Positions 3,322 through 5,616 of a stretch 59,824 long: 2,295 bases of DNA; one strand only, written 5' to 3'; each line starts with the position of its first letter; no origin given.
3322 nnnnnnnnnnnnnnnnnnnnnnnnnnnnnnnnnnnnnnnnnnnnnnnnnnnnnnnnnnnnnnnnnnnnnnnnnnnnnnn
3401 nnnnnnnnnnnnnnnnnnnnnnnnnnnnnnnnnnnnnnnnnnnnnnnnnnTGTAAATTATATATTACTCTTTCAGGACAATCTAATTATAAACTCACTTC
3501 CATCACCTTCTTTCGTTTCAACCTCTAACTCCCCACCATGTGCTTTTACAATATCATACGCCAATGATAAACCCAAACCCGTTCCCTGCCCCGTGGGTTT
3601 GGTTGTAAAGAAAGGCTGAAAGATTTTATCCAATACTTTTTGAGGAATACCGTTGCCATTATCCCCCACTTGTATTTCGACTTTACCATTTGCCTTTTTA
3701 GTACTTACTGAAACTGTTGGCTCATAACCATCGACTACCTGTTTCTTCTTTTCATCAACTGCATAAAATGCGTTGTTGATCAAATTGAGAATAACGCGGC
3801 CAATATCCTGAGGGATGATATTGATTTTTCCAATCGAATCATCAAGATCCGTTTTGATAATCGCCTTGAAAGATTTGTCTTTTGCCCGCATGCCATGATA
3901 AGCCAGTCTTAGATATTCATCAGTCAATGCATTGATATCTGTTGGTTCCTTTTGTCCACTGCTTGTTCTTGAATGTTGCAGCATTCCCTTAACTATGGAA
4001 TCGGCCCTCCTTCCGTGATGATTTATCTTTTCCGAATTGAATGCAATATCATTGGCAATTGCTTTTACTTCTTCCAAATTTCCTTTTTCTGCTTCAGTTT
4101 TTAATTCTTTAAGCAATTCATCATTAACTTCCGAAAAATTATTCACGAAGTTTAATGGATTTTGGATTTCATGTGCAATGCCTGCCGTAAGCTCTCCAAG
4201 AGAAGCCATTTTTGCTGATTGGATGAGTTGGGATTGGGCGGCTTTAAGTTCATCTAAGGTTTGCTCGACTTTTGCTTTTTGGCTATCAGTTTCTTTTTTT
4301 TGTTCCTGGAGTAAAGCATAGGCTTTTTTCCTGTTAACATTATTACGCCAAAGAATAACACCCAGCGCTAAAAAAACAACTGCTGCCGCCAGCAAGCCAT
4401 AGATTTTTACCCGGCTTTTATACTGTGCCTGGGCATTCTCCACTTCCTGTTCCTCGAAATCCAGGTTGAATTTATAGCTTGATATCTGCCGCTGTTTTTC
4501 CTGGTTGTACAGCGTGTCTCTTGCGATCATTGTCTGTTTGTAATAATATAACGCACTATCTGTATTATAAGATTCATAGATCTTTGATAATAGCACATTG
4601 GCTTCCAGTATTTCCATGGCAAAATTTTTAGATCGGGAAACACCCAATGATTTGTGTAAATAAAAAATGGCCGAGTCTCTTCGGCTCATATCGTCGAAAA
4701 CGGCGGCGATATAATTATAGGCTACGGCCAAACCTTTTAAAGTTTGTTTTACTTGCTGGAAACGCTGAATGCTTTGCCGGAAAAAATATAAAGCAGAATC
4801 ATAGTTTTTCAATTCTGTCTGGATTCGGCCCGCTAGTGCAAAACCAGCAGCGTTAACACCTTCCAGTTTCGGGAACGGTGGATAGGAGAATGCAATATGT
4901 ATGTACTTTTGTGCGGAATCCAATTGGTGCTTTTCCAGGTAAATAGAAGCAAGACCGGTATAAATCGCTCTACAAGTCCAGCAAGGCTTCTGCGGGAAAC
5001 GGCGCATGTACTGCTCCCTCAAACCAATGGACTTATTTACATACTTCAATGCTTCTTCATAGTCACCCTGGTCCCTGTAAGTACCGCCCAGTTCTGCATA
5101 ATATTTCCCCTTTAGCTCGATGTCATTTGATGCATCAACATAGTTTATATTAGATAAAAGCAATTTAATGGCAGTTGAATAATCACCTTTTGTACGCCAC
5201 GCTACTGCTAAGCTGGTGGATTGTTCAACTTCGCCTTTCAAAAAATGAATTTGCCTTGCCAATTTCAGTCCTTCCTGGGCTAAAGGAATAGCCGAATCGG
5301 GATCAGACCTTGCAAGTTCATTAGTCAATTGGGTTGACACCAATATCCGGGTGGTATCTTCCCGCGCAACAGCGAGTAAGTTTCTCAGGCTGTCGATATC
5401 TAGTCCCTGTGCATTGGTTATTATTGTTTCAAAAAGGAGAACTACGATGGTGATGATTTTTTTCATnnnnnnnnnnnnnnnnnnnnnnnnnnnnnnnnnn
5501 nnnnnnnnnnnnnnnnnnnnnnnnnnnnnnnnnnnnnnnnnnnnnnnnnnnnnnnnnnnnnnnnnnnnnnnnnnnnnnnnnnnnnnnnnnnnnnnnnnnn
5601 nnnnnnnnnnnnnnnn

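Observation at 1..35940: A 36-kb, single-orientation array of 11 paralogous histidine kinases with one shared catalytic cassette and no partner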

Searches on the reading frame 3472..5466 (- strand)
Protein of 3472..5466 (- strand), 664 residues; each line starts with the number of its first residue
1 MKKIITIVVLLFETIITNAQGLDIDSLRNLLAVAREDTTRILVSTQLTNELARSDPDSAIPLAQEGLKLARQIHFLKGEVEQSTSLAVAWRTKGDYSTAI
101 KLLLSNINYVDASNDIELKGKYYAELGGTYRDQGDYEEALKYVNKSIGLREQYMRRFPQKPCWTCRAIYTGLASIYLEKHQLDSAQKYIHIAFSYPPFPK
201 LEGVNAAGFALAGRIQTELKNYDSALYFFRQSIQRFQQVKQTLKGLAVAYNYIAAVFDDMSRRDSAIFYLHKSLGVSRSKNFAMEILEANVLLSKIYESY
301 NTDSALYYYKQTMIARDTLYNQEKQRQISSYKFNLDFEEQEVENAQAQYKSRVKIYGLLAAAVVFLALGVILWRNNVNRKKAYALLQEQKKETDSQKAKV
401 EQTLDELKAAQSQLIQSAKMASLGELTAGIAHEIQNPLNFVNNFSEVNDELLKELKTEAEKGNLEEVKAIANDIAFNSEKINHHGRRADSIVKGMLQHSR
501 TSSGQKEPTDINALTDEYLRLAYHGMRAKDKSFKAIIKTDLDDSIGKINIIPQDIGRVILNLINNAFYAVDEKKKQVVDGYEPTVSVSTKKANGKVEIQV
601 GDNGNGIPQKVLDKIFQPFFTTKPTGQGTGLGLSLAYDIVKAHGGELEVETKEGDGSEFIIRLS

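Call 5: search_protein_families(library=pfam, proteins=[window:3472-5466:-], max_evalue=0.01)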
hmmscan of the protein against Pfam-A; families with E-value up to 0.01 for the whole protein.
window:3472-5466:- (664 aa): 13 families
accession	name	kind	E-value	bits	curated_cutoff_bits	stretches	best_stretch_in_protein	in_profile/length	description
PF02518.31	HATPase_c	-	8.1e-23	81.4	26.4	1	553-663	4-107/111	Histidine kinase-, DNA gyrase B-, and HSP90-like ATPase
PF13424.12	TPR_12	-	4.6e-11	43.2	30.1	2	87-152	10-77/77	Tetratricopeptide repeat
PF00515.34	TPR_1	-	2.7e-10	40.1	27.8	1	122-152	3-33/34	Tetratricopeptide repeat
PF13181.12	TPR_8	-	2.3e-07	30.9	25.7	1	121-152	2-33/34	Tetratricopeptide repeat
PF13374.12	TPR_10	-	4.9e-07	30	27.5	1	123-151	5-33/42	Tetratricopeptide repeat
PF17874.7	TPR_MalT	-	1.2e-06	28.5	45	0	30-153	27-155/336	MalT-like TPR region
PF07719.23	TPR_2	-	3.6e-06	27.1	27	1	121-147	2-28/34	Tetratricopeptide repeat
PF13432.12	TPR_16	-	1.8e-05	25.5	32.7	0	172-236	3-61/65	Tetratricopeptide repeat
PF14501.12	HATPase_c_5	-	0.0001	22.6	22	1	552-654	3-93/102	GHKL domain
PF00512.31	HisKA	-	0.00027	21.3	26.9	1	423-500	2-62/66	His Kinase A (phospho-acceptor) domain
PF14559.12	TPR_19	-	0.0016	19.2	25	0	132-188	3-47/68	Tetratricopeptide repeat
PF13176.12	TPR_7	-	0.004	17.6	27.9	0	124-142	3-21/36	Tetratricopeptide repeat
PF13428.12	TPR_14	-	0.0048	17.9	23.5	0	123-145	4-26/44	Tetratricopeptide repeat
